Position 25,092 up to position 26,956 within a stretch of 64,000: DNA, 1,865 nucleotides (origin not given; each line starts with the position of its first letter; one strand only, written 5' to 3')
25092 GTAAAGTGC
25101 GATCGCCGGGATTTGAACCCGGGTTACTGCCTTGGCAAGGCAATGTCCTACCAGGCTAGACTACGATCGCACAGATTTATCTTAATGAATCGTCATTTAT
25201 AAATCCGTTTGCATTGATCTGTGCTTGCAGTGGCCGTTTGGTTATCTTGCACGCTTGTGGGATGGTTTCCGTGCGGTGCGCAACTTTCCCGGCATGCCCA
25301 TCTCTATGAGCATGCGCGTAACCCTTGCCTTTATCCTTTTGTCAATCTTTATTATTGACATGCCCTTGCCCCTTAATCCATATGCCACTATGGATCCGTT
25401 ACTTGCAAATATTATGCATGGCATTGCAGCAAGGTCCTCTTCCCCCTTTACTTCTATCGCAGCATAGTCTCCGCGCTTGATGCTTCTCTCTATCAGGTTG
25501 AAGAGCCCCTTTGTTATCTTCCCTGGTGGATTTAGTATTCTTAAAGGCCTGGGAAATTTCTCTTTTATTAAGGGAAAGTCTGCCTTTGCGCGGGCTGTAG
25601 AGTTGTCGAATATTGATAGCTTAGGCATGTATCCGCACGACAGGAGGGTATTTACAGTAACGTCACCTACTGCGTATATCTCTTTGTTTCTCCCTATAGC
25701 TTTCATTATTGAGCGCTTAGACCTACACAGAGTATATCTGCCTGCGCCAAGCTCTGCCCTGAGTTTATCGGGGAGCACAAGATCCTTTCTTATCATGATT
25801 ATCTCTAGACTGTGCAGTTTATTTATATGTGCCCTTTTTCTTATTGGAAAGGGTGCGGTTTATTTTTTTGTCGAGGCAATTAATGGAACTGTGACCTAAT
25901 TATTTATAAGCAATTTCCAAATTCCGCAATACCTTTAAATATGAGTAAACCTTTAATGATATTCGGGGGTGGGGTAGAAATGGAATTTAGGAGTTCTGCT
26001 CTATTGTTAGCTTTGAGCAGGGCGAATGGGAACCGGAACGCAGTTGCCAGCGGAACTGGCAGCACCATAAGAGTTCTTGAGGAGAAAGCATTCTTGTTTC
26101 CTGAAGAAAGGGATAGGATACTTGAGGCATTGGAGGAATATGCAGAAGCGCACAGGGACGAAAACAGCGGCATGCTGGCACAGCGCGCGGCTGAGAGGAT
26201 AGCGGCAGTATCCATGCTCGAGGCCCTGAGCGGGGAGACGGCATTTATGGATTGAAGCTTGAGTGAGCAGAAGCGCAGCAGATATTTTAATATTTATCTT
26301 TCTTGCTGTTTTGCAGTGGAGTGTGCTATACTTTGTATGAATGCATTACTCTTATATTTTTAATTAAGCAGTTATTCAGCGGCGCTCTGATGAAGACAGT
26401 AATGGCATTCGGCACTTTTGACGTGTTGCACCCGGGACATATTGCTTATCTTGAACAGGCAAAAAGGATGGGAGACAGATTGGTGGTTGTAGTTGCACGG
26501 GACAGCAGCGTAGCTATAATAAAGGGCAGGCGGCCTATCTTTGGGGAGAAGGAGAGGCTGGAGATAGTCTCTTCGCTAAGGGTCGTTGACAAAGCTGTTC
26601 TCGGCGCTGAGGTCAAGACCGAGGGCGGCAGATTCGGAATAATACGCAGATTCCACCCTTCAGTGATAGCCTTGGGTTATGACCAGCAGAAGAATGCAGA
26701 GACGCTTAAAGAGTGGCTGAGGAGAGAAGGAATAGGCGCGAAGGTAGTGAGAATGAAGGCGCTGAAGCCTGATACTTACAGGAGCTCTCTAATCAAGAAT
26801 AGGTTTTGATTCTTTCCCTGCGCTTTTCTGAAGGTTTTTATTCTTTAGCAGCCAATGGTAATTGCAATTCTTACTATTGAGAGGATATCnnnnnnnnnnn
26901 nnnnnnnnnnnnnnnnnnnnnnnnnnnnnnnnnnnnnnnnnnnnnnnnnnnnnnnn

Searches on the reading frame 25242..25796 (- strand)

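Call 21: search_protein_families(library=pfam, proteins=[window:25242-25796:-], max_evalue=0.1)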
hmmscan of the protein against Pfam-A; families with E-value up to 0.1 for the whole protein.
window:25242-25796:- (184 aa): 1 family
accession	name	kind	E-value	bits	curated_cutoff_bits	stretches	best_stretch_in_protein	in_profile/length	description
PF04019.17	DUF359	-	1.9e-28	99.1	25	1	49-166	3-125/126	Protein of unknown function (DUF359)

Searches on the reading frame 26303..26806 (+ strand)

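Call 21: search_protein_families(library=pfam, proteins=[window:26303-26806:+], max_evalue=0.1)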
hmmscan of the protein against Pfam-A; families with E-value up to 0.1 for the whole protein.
window:26303-26806:+ (168 aa): 2 families
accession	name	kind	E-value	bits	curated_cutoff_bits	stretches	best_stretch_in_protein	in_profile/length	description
PF01467.32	CTP_transf_like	-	1.1e-19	71.4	21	1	35-167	2-133/133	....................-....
PF06574.18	FAD_syn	-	0.00047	20.4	27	1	30-59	6-35/158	FAD synthetase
